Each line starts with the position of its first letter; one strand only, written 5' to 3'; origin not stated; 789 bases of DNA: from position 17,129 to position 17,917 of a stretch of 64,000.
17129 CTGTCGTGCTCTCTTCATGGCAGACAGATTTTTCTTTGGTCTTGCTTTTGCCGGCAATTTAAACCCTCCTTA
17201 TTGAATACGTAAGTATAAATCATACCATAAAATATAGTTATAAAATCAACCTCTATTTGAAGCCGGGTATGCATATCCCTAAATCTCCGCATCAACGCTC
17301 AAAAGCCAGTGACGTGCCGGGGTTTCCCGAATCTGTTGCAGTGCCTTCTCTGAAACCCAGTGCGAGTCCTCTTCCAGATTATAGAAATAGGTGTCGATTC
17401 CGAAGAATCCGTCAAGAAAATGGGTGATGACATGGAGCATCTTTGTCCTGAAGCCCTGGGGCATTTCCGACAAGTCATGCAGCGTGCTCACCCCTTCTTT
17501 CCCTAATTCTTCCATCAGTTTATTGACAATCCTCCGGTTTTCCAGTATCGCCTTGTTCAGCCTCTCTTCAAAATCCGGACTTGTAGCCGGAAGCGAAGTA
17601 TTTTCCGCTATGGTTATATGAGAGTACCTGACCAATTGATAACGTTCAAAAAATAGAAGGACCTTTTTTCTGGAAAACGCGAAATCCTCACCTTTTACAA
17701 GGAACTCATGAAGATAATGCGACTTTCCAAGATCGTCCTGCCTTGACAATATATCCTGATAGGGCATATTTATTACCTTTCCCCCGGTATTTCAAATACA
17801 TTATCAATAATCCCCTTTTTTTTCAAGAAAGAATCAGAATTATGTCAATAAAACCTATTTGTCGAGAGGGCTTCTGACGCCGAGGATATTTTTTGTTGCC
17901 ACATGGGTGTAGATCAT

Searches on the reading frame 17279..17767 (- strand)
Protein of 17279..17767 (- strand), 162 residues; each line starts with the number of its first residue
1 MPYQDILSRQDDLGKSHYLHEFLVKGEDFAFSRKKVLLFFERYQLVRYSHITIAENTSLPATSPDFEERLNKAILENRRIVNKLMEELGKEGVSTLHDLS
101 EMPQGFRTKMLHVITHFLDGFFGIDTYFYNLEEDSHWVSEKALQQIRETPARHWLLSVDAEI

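Call 6: search_protein_families(library=pfam, proteins=[window:17279-17767:-], max_evalue=0.01)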
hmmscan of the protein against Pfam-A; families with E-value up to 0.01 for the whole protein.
window:17279-17767:- (162 aa): 0 families

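Call 12: search_protein_families(library=ncbifam, proteins=[window:17279-17767:-], max_evalue=1)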
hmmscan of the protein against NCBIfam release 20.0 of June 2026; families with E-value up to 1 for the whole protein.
window:17279-17767:- (162 aa): 0 families

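Call 14: find_encoding_contigs(protein=window:17279-17767:-, flank=10000, max_places=10)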
Protein window:17279-17767:- (162 aa): 5 contigs read that carry it; 3 places shown.
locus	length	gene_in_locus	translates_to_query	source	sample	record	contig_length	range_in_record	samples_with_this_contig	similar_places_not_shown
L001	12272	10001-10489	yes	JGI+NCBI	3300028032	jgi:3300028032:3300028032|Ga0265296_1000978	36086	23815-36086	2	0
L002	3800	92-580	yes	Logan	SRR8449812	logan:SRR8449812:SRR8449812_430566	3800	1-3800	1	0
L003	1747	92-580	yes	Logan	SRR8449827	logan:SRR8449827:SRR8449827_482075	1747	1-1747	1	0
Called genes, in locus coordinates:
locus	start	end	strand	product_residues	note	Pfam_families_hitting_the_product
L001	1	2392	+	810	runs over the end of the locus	PF20437:LonC_helical, PF13654:AAA_32, PF20436:LonB_AAA-LID, PF05362:Lon_C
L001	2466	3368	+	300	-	PF04055:Radical_SAM, PF16199:Radical_SAM_C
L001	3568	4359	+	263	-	PF08713:DNA_alkylation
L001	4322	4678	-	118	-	PF01850:PIN (weak)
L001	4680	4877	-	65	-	PF09957:VapB_antitoxin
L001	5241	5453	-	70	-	-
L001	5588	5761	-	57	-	-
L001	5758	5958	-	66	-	-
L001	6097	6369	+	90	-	-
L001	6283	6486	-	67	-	-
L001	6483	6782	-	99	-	PF04365:BrnT_toxin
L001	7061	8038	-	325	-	PF01797:Y1_Tnp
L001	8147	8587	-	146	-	-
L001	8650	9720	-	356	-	PF01381:HTH_3 (weak)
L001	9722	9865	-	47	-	-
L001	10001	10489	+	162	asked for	-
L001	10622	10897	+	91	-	PF01649:Ribosomal_S20p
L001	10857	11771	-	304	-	PF06144:DNA_pol3_delta (weak)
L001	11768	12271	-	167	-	PF04390:LptE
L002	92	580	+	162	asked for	-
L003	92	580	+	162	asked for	-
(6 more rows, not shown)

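Call 15: find_encoding_contigs(protein=L001:2466-3368:+, flank=10000, max_places=10)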
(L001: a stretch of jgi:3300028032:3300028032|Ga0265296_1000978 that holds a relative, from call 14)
Protein L001:2466-3368:+ (300 aa): 5 contigs read that carry it; 1 place shown.
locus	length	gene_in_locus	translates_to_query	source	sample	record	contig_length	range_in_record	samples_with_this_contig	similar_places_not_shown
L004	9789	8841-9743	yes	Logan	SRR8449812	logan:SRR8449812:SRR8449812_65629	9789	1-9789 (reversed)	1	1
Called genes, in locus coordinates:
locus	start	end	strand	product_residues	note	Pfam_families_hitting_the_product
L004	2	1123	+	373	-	?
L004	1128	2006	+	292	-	PF00072:Response_reg, PF00990:GGDEF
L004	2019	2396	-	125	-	PF05635:23S_rRNA_IVP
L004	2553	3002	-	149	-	PF00072:Response_reg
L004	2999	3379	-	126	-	PF00072:Response_reg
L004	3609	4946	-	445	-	PF00072:Response_reg, PF00158:Sigma54_activat, PF14532:Sigma54_activ_2, PF00004:AAA (weak), PF07724:AAA_2 (weak), PF25601:AAA_lid_14, PF02954:HTH_8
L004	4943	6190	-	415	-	PF01590:GAF (weak), PF13185:GAF_2 (faint), PF00512:HisKA, PF02518:HATPase_c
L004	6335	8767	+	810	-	PF20437:LonC_helical, PF13654:AAA_32, PF20436:LonB_AAA-LID, PF05362:Lon_C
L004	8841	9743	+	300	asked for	PF04055:Radical_SAM, PF16199:Radical_SAM_C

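Call 20: find_homologous_proteins(query=window:17279-17767:-, max_evalue=0.00001)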
Query window:17279-17767:- (162 aa): 187 proteins with E <= 0.00001 among 215 candidates; the best 120 are listed.
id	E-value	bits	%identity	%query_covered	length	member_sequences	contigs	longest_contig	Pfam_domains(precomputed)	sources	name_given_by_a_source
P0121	9.7e-96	336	92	100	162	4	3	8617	-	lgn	-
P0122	6.6e-95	333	93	100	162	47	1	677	-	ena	-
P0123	2.1e-92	325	90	100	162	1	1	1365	-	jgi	jgi:hypothetical protein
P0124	4.4e-92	324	88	100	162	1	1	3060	-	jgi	jgi:hypothetical protein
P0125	7.4e-92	323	89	100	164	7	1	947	-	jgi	jgi:hypothetical protein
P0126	2.4e-89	315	87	100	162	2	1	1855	-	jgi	-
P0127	1.2e-88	313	87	100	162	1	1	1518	-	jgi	jgi:hypothetical protein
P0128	3.0e-87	308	88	100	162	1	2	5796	-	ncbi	-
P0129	1.4e-85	303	86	100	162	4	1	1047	-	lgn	-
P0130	1.8e-85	303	86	100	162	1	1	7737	-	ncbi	-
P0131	1.0e-83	297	85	100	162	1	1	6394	-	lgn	-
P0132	1.8e-71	257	72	100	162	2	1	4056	-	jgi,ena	-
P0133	8.3e-71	255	72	100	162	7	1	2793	-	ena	-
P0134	1.8e-62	228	62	100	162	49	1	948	-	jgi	jgi:hypothetical protein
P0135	2.5e-62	228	62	100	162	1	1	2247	-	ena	-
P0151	5.5e-60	220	60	100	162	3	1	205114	-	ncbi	ncbi:MAG: hypothetical protein AB1552_02100 [Nitrospirota bacterium]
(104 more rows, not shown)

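Call 21: find_encoding_contigs(protein=P0121, flank=10000, max_places=6)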
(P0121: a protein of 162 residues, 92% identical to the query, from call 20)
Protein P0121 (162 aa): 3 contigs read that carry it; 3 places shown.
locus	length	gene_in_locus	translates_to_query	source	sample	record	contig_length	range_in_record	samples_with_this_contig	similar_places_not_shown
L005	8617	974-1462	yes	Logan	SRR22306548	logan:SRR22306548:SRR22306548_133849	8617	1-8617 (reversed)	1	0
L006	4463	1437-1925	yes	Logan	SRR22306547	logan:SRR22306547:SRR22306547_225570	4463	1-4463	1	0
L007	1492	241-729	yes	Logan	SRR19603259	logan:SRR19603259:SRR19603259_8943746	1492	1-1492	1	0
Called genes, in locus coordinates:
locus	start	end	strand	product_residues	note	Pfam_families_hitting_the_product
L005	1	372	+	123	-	?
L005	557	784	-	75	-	PF09720:Unstab_antitox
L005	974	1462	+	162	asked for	-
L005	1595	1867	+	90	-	PF01649:Ribosomal_S20p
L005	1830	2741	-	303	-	-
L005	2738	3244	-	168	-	PF04390:LptE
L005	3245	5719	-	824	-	PF00133:tRNA-synt_1, PF01406:tRNA-synt_1e (faint), PF09334:tRNA-synt_1g, PF13603:tRNA-synt_1_2, PF00133:tRNA-synt_1, PF09334:tRNA-synt_1g (weak), PF08264:Anticodon_1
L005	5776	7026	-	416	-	PF01458:SUFBD_core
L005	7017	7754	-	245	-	PF00005:ABC_tran, PF13304:AAA_21 (faint)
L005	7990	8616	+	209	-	?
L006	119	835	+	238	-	PF08713:DNA_alkylation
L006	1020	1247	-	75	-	PF09720:Unstab_antitox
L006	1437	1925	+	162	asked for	-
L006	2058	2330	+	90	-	PF01649:Ribosomal_S20p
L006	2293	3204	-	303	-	-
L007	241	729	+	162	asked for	-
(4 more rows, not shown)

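Call 22: find_encoding_contigs(protein=P0130, flank=10000, max_places=6)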
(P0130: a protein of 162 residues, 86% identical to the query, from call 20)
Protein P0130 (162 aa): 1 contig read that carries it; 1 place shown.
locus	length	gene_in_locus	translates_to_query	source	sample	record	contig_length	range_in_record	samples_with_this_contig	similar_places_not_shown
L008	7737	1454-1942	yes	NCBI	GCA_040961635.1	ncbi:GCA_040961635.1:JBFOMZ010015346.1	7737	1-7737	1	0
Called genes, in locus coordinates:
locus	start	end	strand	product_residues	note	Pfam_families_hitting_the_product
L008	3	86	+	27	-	?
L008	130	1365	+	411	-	PF13495:Phage_int_SAM_4, PF00589:Phage_integrase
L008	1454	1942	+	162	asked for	-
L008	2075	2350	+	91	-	PF01649:Ribosomal_S20p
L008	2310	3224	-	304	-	PF06144:DNA_pol3_delta (weak)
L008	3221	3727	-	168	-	PF04390:LptE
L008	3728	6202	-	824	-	PF00133:tRNA-synt_1, PF01921:tRNA-synt_1f (faint), PF01406:tRNA-synt_1e (faint), PF09334:tRNA-synt_1g, PF13603:tRNA-synt_1_2, PF00133:tRNA-synt_1, PF09334:tRNA-synt_1g (weak), PF08264:Anticodon_1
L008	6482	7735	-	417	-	?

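Call 23: find_encoding_contigs(protein=P0151, flank=10000, max_places=4)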
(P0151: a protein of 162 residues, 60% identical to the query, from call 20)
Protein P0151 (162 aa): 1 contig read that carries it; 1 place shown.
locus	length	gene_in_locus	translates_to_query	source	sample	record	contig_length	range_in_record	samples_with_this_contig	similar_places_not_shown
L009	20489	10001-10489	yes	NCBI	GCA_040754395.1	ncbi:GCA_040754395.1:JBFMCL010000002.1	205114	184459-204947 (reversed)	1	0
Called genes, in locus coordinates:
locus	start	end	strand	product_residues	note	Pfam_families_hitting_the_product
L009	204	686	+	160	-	PF09335:VTT_dom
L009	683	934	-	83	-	PF01206:TusA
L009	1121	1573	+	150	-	PF02635:DsrE (weak), PF13686:DrsE_2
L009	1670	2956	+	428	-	PF03349:Toluene_X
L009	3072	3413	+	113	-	PF11969:DcpS_C, PF01230:HIT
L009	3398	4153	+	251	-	-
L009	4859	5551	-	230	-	PF03330:DPBB_1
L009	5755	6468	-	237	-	PF00027:cNMP_binding, PF13545:HTH_Crp_2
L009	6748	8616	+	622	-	PF00005:ABC_tran, PF02463:SMC_N (faint), PF01926:MMR_HSR1 (faint), PF13304:AAA_21 (faint), PF12848:ABC_tran_Xtn, PF00005:ABC_tran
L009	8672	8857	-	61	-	PF07662:Nucleos_tra2_C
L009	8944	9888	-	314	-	-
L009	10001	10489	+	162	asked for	-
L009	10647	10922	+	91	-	PF01649:Ribosomal_S20p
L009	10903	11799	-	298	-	PF06144:DNA_pol3_delta (weak)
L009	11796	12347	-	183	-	PF04390:LptE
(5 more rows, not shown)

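Call 28: find_related_loci(query=L008:130-1362:+, collection=genome_contigs, flank=10000)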
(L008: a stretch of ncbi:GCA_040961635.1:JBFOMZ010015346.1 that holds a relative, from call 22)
Query L008:130-1362:+ (411 aa) in genome_contigs; peptide patterns used: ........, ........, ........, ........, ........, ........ (x = any residue, [..] = any of these).
103 stretches matched a pattern; 27 encode a relative of the query (tblastn E <= 1e-3); 27 distinct loci.
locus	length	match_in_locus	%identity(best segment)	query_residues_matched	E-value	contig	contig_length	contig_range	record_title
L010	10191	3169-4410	71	1-411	0e+0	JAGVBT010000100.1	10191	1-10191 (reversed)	MAG: Deltaproteobacteria bacterium isolate DeMMO6_17 c_000000108822, whole genome shotgun sequence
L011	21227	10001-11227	69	1-410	0e+0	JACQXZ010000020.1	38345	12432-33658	MAG: Actinomycetota bacterium isolate NC_groundwater_1528_Pr4_S-0.65um_37_9 SR1-18-Sp65_coassembly_scaffold_148376, whol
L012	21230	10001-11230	69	1-410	0e+0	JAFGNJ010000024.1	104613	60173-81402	MAG: Deltaproteobacteria bacterium isolate Zod_Metabat.542 k87_9461441, whole genome shotgun sequence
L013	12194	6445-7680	66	1-411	0e+0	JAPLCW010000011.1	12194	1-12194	MAG: Candidatus Auribacterota bacterium isolate LacPavin_0920_SED2_MAG_54_22 LacPavin_0920_SED2_scaffold_1924171, whole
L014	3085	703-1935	64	1-411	0e+0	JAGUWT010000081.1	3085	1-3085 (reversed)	MAG: Thermodesulfovibrionales bacterium isolate DeMMO4_11 c_000000002822, whole genome shotgun sequence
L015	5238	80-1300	62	5-411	0e+0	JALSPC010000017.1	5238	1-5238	MAG: bacterium isolate 356-284_metabat2_scaf2bin.022 356-284_scaffold_12422_c1, whole genome shotgun sequence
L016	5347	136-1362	59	1-410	8e-173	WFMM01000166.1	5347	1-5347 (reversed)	MAG: Nitrospirae bacterium isolate S009_28 k151_95818, whole genome shotgun sequence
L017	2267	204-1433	58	1-411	0e+0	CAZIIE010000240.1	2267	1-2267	MAG TPA_asm: uncultured Nitrospirota bacterium isolate SRP162660_co2_172 genome assembly, contig: NODE_53875_length_2267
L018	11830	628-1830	57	8-411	2e-163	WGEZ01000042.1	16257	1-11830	MAG: Nitrospirae bacterium isolate S146_64 k151_322043, whole genome shotgun sequence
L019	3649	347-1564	58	1-410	2e-167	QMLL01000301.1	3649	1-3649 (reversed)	MAG: Deltaproteobacteria bacterium isolate B119_G9 B119_Guay9_scaffold_57768, whole genome shotgun sequence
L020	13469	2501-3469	65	45-411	3e-155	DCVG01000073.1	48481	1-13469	MAG TPA_asm: Nitrospiraceae bacterium UBA2194 UBA2194_contig_49439, whole genome shotgun sequence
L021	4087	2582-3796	50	5-410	3e-139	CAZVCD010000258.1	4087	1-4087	MAG TPA_asm: uncultured Victivallales bacterium isolate binchicken_co49_16 genome assembly, contig: NODE_9672_length_408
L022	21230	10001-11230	48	1-410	1e-133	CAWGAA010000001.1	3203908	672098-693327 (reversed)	MAG: uncultured Spirochaetota bacterium isolate MFD04408.bin.1.18 genome assembly, contig: contig_23060, whole genome sh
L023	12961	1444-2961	49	1-411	3e-121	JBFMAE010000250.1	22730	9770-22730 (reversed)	MAG: Thermodesulfobacteriota bacterium isolate MAG130 MAG130_250, whole genome shotgun sequence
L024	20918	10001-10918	51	106-411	1e-102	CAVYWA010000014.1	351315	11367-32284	MAG: uncultured Bacteroidetes bacterium isolate MFD01476.bin.1.210 genome assembly, contig: contig_32173, whole genome s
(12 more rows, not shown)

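Call 45: find_encoding_contigs(protein=P0128, flank=10000, max_places=4)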
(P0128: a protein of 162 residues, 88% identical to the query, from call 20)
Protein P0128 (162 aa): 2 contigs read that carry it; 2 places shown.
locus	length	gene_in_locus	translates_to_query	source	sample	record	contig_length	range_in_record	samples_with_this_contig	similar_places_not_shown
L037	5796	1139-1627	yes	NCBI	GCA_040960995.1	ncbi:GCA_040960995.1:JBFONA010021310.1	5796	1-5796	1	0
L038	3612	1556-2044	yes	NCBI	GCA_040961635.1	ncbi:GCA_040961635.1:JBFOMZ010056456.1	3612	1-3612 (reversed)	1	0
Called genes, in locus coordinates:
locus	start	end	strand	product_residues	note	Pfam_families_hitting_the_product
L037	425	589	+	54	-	-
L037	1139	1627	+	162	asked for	-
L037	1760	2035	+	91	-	PF01649:Ribosomal_S20p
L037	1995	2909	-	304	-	PF06144:DNA_pol3_delta (faint)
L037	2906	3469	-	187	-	PF04390:LptE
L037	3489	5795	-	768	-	?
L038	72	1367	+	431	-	PF13495:Phage_int_SAM_4, PF00589:Phage_integrase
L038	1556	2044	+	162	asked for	-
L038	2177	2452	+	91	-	PF01649:Ribosomal_S20p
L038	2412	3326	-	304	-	PF06144:DNA_pol3_delta (faint)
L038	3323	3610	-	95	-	?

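Call 46: find_encoding_contigs(protein=P0131, flank=10000, max_places=4)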
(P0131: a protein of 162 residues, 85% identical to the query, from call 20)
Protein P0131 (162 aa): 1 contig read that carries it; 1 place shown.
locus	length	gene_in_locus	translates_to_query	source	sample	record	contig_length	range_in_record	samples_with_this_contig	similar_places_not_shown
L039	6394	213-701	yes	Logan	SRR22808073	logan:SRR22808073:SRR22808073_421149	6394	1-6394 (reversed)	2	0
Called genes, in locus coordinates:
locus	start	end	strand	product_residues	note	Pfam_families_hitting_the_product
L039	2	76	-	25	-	?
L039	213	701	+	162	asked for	-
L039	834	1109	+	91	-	PF01649:Ribosomal_S20p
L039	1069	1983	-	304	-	PF06144:DNA_pol3_delta (faint)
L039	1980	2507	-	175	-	PF04390:LptE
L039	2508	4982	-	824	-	PF00133:tRNA-synt_1, PF01406:tRNA-synt_1e (faint), PF09334:tRNA-synt_1g, PF13603:tRNA-synt_1_2, PF00133:tRNA-synt_1, PF09334:tRNA-synt_1g (weak), PF08264:Anticodon_1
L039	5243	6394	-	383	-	?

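Call 54: search_protein_families(library=ncbifam, proteins=[L008:130-1362:+, L038:72-1364:+], max_evalue=1e-10)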
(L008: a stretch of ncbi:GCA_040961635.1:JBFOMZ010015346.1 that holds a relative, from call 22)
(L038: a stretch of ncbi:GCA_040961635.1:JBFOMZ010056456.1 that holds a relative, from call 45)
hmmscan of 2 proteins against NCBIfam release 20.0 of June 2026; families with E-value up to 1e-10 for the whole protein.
L008:130-1362:+ (411 aa): 9 families
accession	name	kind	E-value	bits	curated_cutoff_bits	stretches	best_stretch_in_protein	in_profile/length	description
TIGR02249.1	integrase_gron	subfamily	2.6e-127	424.5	265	1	101-411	4-314/315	integron integrase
NF011946.0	PRK15417.1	equivalog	1.7e-101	339.8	435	1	101-411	19-329/337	integron integrase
NF040815.2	recomb_XerA_Arch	equivalog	2.8e-53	181.2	220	2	104-277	5-175/263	site-specific tyrosine recombinase/integron integrase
TIGR02224.1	recomb_XerC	equivalog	4.3e-43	147.8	335.15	2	332-402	212-282/295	tyrosine recombinase XerC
TIGR02225.1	recomb_XerD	equivalog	4.9e-42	144.2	329.6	2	330-402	207-279/290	site-specific tyrosine recombinase XerD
NF001399.0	PRK00283.1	subfamily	8.6e-41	140.1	279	1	109-402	20-288/300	tyrosine recombinase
NF002331.0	PRK01287.1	subfamily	9.6e-30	103.8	371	2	334-402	248-317/365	site-specific tyrosine recombinase XerC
NF003462.0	PRK05084.1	equivalog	4.9e-16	58.4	267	0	353-401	300-348/360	tyrosine recombinase XerS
NF007370.0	PRK09870.1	subfamily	2.4e-11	43.6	221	0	344-404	126-186/200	tyrosine-type DNA invertase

L038:72-1364:+ (431 aa): 8 families
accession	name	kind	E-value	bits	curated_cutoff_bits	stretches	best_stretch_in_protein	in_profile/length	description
TIGR02249.1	integrase_gron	subfamily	1.2e-121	405.9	265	1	109-426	2-315/315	integron integrase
NF011946.0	PRK15417.1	equivalog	5.4e-82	275.7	435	1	105-426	13-330/337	integron integrase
NF040815.2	recomb_XerA_Arch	equivalog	3.4e-47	161.2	220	2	344-414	187-257/263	site-specific tyrosine recombinase/integron integrase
TIGR02224.1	recomb_XerC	equivalog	3.9e-41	141.3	335.15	2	346-412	212-278/295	tyrosine recombinase XerC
TIGR02225.1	recomb_XerD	equivalog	1.1e-38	133.2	329.6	2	344-414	207-277/290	site-specific tyrosine recombinase XerD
NF001399.0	PRK00283.1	subfamily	1.8e-36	126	279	1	121-414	22-286/300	tyrosine recombinase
NF002331.0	PRK01287.1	subfamily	1.2e-27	96.9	371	1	347-411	247-312/365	site-specific tyrosine recombinase XerC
NF003462.0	PRK05084.1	equivalog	2.1e-17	62.9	267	1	345-416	280-349/360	tyrosine recombinase XerS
